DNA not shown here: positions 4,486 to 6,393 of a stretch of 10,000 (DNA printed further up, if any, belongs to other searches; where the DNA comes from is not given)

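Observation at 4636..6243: Metazoan-like full-length glutaminase (EF-hand-like N-domain plus catalytic domain plus three ankyrin repeats) in a prokaryotic operon context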

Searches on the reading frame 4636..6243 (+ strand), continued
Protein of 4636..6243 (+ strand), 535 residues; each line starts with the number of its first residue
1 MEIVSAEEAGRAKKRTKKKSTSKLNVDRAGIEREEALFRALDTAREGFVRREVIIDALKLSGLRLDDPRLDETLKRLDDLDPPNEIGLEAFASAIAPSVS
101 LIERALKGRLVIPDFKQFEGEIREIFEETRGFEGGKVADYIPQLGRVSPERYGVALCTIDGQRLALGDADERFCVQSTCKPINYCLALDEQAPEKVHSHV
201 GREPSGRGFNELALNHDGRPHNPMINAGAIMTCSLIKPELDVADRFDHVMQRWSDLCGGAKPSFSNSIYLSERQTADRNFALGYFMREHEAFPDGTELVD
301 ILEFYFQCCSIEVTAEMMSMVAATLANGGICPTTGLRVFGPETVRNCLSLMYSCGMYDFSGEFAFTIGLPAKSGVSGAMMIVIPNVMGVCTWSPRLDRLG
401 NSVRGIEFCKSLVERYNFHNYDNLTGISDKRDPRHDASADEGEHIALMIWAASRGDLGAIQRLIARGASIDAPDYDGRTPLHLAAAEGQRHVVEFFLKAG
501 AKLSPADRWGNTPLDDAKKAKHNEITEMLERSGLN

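Call 9: find_related_loci(query=window:4636-6243:+, collection=genome_contigs, flank=6000)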
Query window:4636-6243:+ (535 aa) in genome_contigs; peptide patterns used: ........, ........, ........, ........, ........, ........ (x = any residue, [..] = any of these).
124 stretches matched a pattern; 9 encode a relative of the query (tblastn E <= 1e-3); 9 distinct loci.
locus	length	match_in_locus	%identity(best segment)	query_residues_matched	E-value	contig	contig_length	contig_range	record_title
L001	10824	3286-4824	61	26-533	0e+0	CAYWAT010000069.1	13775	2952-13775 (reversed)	MAG TPA_asm: uncultured Polyangiales bacterium isolate SRP135972_co2_31 genome assembly, contig: NODE_4636_length_13775_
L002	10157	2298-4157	59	33-533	0e+0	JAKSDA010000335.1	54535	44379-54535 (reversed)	MAG: Proteobacteria bacterium isolate MAG.37 k141_4808534, whole genome shotgun sequence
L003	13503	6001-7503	59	31-533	0e+0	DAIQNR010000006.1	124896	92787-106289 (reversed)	MAG TPA_asm: Myxococcota bacterium isolate CTOTU7342 NODE_70_length_124896_cov_13.229620, whole genome shotgun sequence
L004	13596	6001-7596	52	1-529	0e+0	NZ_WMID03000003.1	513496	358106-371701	Flavobacterium sp. MC2016-06 FlavoMC2016-06_Reassembly_04-2024_contig_3, whole genome shotgun sequence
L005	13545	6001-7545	50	16-532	4e-177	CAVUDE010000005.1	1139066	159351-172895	MAG: uncultured Flavobacteriaceae bacterium isolate MFD03250.bin.1.193 genome assembly, contig: contig_2542, whole genom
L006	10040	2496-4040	49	9-529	1e-172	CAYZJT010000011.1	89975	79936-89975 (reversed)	MAG TPA_asm: uncultured Flavobacteriaceae bacterium isolate SRP063590_co1_91 genome assembly, contig: NODE_254_length_89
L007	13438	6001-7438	55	54-529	2e-143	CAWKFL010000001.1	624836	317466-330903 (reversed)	MAG: uncultured Actinomycetota bacterium isolate MFD09212.bin.1.219 genome assembly, contig: contig_21314, whole genome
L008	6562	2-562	58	344-530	8e-68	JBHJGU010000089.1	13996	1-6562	MAG: Maricaulaceae bacterium isolate sb_S7C1165 S7Ck141_83449, whole genome shotgun sequence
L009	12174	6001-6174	40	462-519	2e-5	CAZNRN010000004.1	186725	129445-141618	MAG TPA_asm: uncultured Micavibrio sp. isolate binchicken_co199_124 genome assembly, contig: NODE_77_length_186725_cov_7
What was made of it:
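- Long-form loci occur in Polyangiales, Myxococcota, Flavobacterium, Flavobacteriaceae and Actinomycetota genomes; a partial Maricaulaceae match covers only the C-terminal part (call 9).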

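Call 11: find_encoding_contigs(protein=P0004, flank=8000, max_places=3)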
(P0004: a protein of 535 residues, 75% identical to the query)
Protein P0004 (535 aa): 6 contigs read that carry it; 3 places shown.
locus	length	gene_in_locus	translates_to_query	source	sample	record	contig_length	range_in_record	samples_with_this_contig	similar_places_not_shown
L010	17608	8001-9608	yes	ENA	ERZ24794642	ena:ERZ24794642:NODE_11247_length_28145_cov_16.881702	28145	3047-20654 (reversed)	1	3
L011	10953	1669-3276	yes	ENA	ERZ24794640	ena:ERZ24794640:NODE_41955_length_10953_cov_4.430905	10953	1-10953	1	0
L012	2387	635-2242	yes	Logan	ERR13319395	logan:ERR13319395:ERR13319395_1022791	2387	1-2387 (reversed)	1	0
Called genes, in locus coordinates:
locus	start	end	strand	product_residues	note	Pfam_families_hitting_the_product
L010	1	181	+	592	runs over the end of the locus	PF16655:PhoD_N, PF16656:Pur_ac_phosph_N (weak), PF09423:PhoD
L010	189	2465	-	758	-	PF11617:Cu-binding_MopE, PF18911:PKD_4, PF22352:K319L-like_PKD (weak)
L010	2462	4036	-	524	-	PF18911:PKD_4 (weak), PF00801:PKD, PF22352:K319L-like_PKD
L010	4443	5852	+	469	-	PF00909:Ammonium_transp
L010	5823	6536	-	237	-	PF00072:Response_reg, PF00196:GerE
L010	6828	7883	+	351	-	PF03951:Gln-synt_N, PF00120:Gln-synt_C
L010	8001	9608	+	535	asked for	PF17959:EF-hand_14, PF04960:Glutaminase, PF13857:Ank_5 (faint), PF12796:Ank_2, PF13606:Ank_3 (faint), PF13637:Ank_4, PF00023:Ank (weak)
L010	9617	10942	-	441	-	-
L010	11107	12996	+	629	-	PF02922:CBM_48, PF00128:Alpha-amylase, PF02806:Alpha-amylase_C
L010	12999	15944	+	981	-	PF03065:Glyco_hydro_57, PF12055:DUF3536, PF02446:Glyco_hydro_77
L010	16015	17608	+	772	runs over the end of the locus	PF03176:MMPL, PF00873:ACR_tran (faint), PF02460:Patched (faint), PF12349:Sterol-sensing (weak), PF03176:MMPL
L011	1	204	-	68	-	?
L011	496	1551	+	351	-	PF03951:Gln-synt_N, PF00120:Gln-synt_C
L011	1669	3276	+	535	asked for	PF17959:EF-hand_14, PF04960:Glutaminase, PF13857:Ank_5 (faint), PF12796:Ank_2, PF13606:Ank_3 (faint), PF13637:Ank_4, PF00023:Ank (weak)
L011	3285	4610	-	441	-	-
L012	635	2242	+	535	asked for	PF17959:EF-hand_14, PF04960:Glutaminase, PF13857:Ank_5 (faint), PF12796:Ank_2, PF13606:Ank_3 (faint), PF13637:Ank_4, PF00023:Ank (weak)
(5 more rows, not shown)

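Call 26: find_encoding_contigs(protein=P0009, flank=7000, max_places=1)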
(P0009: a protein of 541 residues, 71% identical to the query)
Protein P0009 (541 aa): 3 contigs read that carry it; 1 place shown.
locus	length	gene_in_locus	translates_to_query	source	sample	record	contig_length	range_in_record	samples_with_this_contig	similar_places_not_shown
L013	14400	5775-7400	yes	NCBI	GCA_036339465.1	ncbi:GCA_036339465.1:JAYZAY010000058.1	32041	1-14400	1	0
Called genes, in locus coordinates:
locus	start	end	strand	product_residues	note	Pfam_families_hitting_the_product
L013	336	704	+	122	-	PF00072:Response_reg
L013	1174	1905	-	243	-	PF00702:Hydrolase, PF13419:HAD_2, PF13242:Hydrolase_like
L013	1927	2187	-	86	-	-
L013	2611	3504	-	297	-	PF01522:Polysacc_deac_1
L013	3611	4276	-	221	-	PF00072:Response_reg, PF00196:GerE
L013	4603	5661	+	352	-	PF03951:Gln-synt_N, PF00120:Gln-synt_C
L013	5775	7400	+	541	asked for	PF17959:EF-hand_14, PF04960:Glutaminase, PF12796:Ank_2, PF13606:Ank_3 (faint), PF13637:Ank_4 (weak), PF13857:Ank_5 (weak), PF00023:Ank (weak)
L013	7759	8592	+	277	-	PF01618:MotA_ExbB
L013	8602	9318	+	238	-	PF13677:MotB_plug, PF00691:OmpA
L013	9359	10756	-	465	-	PF00909:Ammonium_transp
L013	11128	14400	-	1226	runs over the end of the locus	PF16313:DUF4953 (weak)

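Call 27: find_encoding_contigs(protein=P0085, flank=7000, max_places=1)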
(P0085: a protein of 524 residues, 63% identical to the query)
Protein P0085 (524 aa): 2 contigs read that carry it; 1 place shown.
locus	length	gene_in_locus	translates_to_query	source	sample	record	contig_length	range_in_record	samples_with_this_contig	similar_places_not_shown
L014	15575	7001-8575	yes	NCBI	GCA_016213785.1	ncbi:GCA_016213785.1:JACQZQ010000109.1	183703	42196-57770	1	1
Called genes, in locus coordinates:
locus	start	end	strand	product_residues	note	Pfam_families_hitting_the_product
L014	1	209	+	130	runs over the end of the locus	-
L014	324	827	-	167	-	PF04463:2-thiour_desulf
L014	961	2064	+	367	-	PF00355:Rieske, PF00848:Ring_hydroxyl_A, PF19112:VanA_C (weak)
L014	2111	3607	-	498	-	PF00392:GntR, PF00155:Aminotran_1_2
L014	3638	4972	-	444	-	PF14684:Tricorn_C1, PF00595:PDZ (faint), PF17820:PDZ_6 (faint), PF03572:Peptidase_S41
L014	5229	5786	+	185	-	PF01243:PNPOx_N, PF12900:Pyridox_ox_2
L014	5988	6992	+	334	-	PF04187:Cofac_haem_bdg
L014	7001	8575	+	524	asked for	PF17959:EF-hand_14, PF04960:Glutaminase, PF12796:Ank_2, PF13637:Ank_4, PF13857:Ank_5, PF00023:Ank, PF13606:Ank_3 (weak), PF13637:Ank_4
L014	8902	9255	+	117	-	PF00076:RRM_1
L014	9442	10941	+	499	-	PF00515:TPR_1 (faint), PF12895:ANAPC3 (faint), PF23914:TPR_CcmH_CycH (faint), PF07719:TPR_2 (faint), PF13174:TPR_6 (faint), PF13176:TPR_7 (faint), PF16697:Yop-YscD_cpl (weak), PF00498:FHA, +6 more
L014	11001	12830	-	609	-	PF01401:Peptidase_M2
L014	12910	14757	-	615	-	PF13964:Beta-prop_Calicin, PF24681:Kelch_KLHDC2_KLHL20_DRC7, PF24996:NANM, PF25210:Kelch_FKB95, PF01344:Kelch_1, PF01344:Kelch_1, PF24981:Beta-prop_ATRN-LZTR1, PF13964:Beta-prop_Calicin, +11 more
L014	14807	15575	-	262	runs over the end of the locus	PF02661:Fic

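Call 28: find_encoding_contigs(protein=P0013, flank=7000, max_places=1)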
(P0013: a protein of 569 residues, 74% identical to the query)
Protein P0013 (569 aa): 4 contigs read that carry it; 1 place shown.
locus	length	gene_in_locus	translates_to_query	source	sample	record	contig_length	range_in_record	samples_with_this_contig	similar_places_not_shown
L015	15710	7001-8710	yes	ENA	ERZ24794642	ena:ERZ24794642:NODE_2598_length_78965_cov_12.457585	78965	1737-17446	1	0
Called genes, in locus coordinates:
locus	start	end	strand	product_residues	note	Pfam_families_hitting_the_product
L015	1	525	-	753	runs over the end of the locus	?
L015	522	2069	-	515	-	PF18911:PKD_4 (faint), PF00801:PKD (weak), PF22352:K319L-like_PKD (weak)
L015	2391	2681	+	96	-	-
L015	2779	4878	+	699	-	-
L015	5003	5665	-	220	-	PF00072:Response_reg, PF00196:GerE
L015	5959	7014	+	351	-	PF03951:Gln-synt_N, PF00120:Gln-synt_C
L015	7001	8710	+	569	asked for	PF17959:EF-hand_14, PF04960:Glutaminase, PF13857:Ank_5 (faint), PF12796:Ank_2, PF13637:Ank_4, PF00023:Ank (weak)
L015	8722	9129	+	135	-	-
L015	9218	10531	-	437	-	-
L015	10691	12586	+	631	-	PF02922:CBM_48, PF00128:Alpha-amylase, PF02806:Alpha-amylase_C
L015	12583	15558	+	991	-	PF03065:Glyco_hydro_57, PF12055:DUF3536, PF02446:Glyco_hydro_77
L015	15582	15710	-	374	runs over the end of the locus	PF00072:Response_reg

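Call 37: search_protein_representatives(protein=window:4636-6243:+)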
Query: 535 residues. Proteins with E-value up to 0.001 (for the whole library): 213016; up to 1e-10: 60090; up to 1e-30: 5030. The best 150 are listed.
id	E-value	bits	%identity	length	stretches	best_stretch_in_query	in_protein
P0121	0.0e+00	1024.3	53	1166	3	32-498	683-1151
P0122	7.8e-293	988.3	49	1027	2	48-531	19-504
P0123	3.0e-284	960.0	48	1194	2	28-530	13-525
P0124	1.0e-277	938.5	50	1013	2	62-519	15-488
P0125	5.6e-272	919.5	55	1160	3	81-532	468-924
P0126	1.4e-266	901.7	49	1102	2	33-532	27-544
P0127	1.8e-266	901.4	50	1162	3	37-531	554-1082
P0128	5.1e-264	893.3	42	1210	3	48-520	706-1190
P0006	1.0e-263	892.2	47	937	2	112-529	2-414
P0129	5.7e-243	823.8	47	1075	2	81-531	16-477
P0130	1.6e-241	819.0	46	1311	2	101-533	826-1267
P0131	3.8e-239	811.2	43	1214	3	80-530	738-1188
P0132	1.0e-232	790.0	42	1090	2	36-525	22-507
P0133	4.3e-229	778.0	47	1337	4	93-533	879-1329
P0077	1.2e-222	756.7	50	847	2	38-531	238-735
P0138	1.0e-202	691.0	57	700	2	32-533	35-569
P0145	9.3e-181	618.5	55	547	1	17-529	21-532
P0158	1.1e-159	549.0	49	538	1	37-533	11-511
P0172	6.3e-150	516.8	48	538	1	37-531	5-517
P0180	4.4e-144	497.5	47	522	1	36-531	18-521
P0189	2.3e-140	485.2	47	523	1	49-530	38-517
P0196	1.7e-137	475.8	46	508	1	53-535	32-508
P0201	5.0e-135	467.6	43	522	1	18-533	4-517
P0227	9.3e-127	440.3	41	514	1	35-529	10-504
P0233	3.2e-126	438.6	43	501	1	37-531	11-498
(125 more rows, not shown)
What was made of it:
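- Many 50%-identity clusters cover the query end to end (call 37).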

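Call 39: list_cluster_members(proteins=[P0145, P0158, P0172, P0180, P0189, P0196, P0201, P0227, P0233, P0138])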
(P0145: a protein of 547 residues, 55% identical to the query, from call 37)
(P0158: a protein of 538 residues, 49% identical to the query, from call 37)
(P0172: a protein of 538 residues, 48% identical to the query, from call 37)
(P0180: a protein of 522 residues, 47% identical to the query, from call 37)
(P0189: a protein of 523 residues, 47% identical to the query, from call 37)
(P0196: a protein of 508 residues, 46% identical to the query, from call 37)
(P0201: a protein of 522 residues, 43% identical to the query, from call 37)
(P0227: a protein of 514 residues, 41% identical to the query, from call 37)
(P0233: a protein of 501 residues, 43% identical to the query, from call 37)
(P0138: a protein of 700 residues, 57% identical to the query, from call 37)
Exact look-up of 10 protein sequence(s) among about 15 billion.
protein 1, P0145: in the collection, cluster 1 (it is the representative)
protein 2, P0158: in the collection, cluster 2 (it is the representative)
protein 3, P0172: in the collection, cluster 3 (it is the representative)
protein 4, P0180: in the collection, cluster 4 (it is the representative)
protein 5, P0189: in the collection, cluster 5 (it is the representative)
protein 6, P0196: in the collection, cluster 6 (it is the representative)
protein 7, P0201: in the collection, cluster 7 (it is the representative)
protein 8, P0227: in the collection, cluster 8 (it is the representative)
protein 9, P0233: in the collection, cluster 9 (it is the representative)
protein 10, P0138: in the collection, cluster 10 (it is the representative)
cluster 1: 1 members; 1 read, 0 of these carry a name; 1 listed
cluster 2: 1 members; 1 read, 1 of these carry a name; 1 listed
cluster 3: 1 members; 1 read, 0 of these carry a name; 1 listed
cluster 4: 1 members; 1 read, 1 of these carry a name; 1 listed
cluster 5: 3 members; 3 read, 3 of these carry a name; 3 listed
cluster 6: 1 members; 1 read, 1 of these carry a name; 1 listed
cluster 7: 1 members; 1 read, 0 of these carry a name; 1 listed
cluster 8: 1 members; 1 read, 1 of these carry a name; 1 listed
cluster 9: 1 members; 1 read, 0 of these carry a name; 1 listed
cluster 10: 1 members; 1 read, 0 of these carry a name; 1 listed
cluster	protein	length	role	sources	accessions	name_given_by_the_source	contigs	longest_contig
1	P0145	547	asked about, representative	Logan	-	-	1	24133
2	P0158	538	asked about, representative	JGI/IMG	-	glutaminase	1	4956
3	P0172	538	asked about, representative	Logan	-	-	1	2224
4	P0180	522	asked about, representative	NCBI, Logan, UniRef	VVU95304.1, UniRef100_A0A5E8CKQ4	Glutaminase [seawater metagenome] | glutaminase n=1 Tax=seawater metagenome TaxID=1561972 RepID=A0A5E8CKQ4_9ZZZZ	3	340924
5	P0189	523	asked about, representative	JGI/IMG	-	glutaminase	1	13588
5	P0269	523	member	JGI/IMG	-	glutaminase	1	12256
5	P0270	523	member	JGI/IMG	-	glutaminase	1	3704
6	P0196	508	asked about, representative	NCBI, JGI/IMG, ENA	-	glutaminase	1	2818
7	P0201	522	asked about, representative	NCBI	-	-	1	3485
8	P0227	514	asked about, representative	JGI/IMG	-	glutaminase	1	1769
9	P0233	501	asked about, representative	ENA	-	-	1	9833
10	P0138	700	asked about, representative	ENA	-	-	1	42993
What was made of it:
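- Tried and rejected: Taxonomic names for ten diverse representative clusters: almost none available (call 39).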

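Call 47: search_protein_families(library=ncbifam, proteins=[window:4636-6243:+], max_evalue=0.001)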
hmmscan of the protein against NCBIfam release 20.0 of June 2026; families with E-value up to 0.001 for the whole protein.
window:4636-6243:+ (535 aa): 10 families
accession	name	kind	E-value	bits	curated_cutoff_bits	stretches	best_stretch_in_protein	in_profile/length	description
NF002134.0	PRK00971.1-4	equivalog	1.9e-94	316.8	557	1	122-419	9-305/429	glutaminase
TIGR03814.1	Gln_ase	equivalog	8.4e-90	300.9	255.4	1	126-418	5-297/300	glutaminase A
NF009020.0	PRK12356.1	equivalog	5e-78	262.1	395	1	113-420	5-310/319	glutaminase A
NF002133.0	PRK00971.1-2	equivalog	4.6e-74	249.4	368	1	131-415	18-299/305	glutaminase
NF002132.0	PRK00971.1-1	equivalog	3.6e-68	229.9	381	1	124-416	12-303/308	glutaminase B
NF009021.0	PRK12357.1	equivalog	2.9e-58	197.5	470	1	133-417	29-322/326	glutaminase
NF043029.1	T4SS_AnkY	equivalog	1.5e-11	43.5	600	1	440-520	454-534/543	Dot/Icm T4SS effector AnkY/LegA9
NF041931.2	MzaA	equivalog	2.3e-11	43.2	800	1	446-532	4-90/726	MZA anti-phage system associated sigma-70 family RNA polymerase sigma factor MzaA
NF043022.1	T4SS_AnkG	equivalog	0.00035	19.5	500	1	446-528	367-454/455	Dot/Icm T4SS effector AnkG/AnkZ/LegA7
NF043023.1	T4SS_AnkH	equivalog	0.00037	19.4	600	1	458-529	13-84/467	Dot/Icm T4SS effector AnkH/LegA3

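Call 62: find_encoding_contigs(protein=P0020, flank=6000, max_places=1)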
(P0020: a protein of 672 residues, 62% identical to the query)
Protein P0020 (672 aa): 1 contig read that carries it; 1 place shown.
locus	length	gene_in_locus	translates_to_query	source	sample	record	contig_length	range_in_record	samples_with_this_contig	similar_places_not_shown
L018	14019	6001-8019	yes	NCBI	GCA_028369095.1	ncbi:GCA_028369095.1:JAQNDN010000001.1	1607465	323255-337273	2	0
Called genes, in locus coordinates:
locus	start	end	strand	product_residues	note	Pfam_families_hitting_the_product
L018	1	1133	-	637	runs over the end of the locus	-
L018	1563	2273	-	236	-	PF00072:Response_reg, PF00196:GerE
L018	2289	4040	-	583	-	PF13675:PilJ, PF08448:PAS_4 (weak), PF07730:HisKA_3, PF13581:HATPase_c_2 (weak), PF02518:HATPase_c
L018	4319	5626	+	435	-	PF00909:Ammonium_transp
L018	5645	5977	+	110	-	PF00543:P-II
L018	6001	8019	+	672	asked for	PF04960:Glutaminase, PF13857:Ank_5 (faint), PF12796:Ank_2, PF13637:Ank_4 (weak), PF00023:Ank (weak), PF12796:Ank_2, PF13637:Ank_4, PF00023:Ank (weak), +2 more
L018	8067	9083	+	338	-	PF03951:Gln-synt_N, PF00120:Gln-synt_C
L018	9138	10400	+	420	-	PF07642:BBP2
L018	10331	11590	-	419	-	-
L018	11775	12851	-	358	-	PF04235:DUF418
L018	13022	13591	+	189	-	PF00440:TetR_N, PF16859:TetR_C_11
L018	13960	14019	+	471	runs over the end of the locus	PF00089:Trypsin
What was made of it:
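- Operon context is conserved across relatives down to 62% identity (calls 11, 26, 28, 62). The same cluster is in a cultured Nannocystis genome (call 62).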

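Call 63: find_encoding_contigs(protein=P0044, flank=6000, max_places=1)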
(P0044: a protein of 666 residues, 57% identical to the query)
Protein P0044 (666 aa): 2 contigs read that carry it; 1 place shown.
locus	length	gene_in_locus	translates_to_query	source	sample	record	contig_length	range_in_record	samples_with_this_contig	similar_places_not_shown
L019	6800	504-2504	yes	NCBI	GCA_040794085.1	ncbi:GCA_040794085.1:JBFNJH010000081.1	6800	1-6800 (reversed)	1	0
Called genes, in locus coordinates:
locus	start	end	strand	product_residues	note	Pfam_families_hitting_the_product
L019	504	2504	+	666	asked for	PF17959:EF-hand_14, PF04960:Glutaminase, PF12796:Ank_2, PF13857:Ank_5 (weak), PF00023:Ank, PF13637:Ank_4, PF12796:Ank_2, PF13637:Ank_4, +3 more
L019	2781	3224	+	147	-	PF08327:AHSA1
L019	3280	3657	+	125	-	-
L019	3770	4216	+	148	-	PF13302:Acetyltransf_3, PF00583:Acetyltransf_1, PF13673:Acetyltransf_10 (weak), PF13508:Acetyltransf_7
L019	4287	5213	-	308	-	-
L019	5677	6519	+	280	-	PF00561:Abhydrolase_1, PF12146:Hydrolase_4, PF12697:Abhydrolase_6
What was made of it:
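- No gene encoding a candidate partner is conserved next to the glutaminase across phyla (calls 27, 62, 63).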

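Call 64: predict_structure(alignment_id=A1)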
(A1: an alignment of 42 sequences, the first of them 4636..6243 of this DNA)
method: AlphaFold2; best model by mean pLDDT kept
length: 535 residues; sequences in the alignment: 42
mean_pLDDT: 85.3   pTM: 0.76
mean pLDDT of the five models: 85.3, 85.2, 83.7, 83.6, 81.9
residues with pLDDT >= 90: 326; 70-90: 132; 50-70: 34; < 50: 43
segments of 3 or more residues with pLDDT < 50: 1-27, 208-211, 357-361, 421-425
pLDDT, mean of each block of 10 residues (from residue 1): 37 37 45 89 91 94 94 93 83 92 90 93 97 86 81 97 97 93 96 91 55 73 87 96 97 97 93 85 91 93 96 98 96 95 89 57 66 89 94 89 91 81 56 70 83 92 80 90 96 95 91 96 96 77
secondary structure, 60 per line:
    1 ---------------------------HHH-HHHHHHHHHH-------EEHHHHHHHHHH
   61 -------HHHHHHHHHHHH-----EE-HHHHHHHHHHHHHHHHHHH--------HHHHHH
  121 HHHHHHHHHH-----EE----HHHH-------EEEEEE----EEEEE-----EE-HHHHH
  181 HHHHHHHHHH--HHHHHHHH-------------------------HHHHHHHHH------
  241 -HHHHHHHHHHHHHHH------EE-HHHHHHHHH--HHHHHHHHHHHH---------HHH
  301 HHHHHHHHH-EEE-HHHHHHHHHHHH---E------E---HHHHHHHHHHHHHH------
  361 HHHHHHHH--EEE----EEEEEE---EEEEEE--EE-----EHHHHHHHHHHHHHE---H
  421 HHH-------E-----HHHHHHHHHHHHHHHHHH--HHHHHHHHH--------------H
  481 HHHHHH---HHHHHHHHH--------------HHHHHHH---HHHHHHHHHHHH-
elements in order: H32-41 H51-60 H68-79 H88-106 H115-130 H142-145 E153-158 E163-167 H176-190 H193-200 H226-234 H242-256 H266-274 H277-288 H298-309 E311-313 H315-326 H341-354 H361-368 E371-373 E378-383 E387-392 H403-415 H420-423 H437-454 H457-465 H480-486 H490-498 H513-519 H523-534
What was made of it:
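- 4636..4734 (+): Lys-rich N-terminal tail (res 1-33), predicted disordered. pLDDT below 50 for res 1-27 (call 64).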
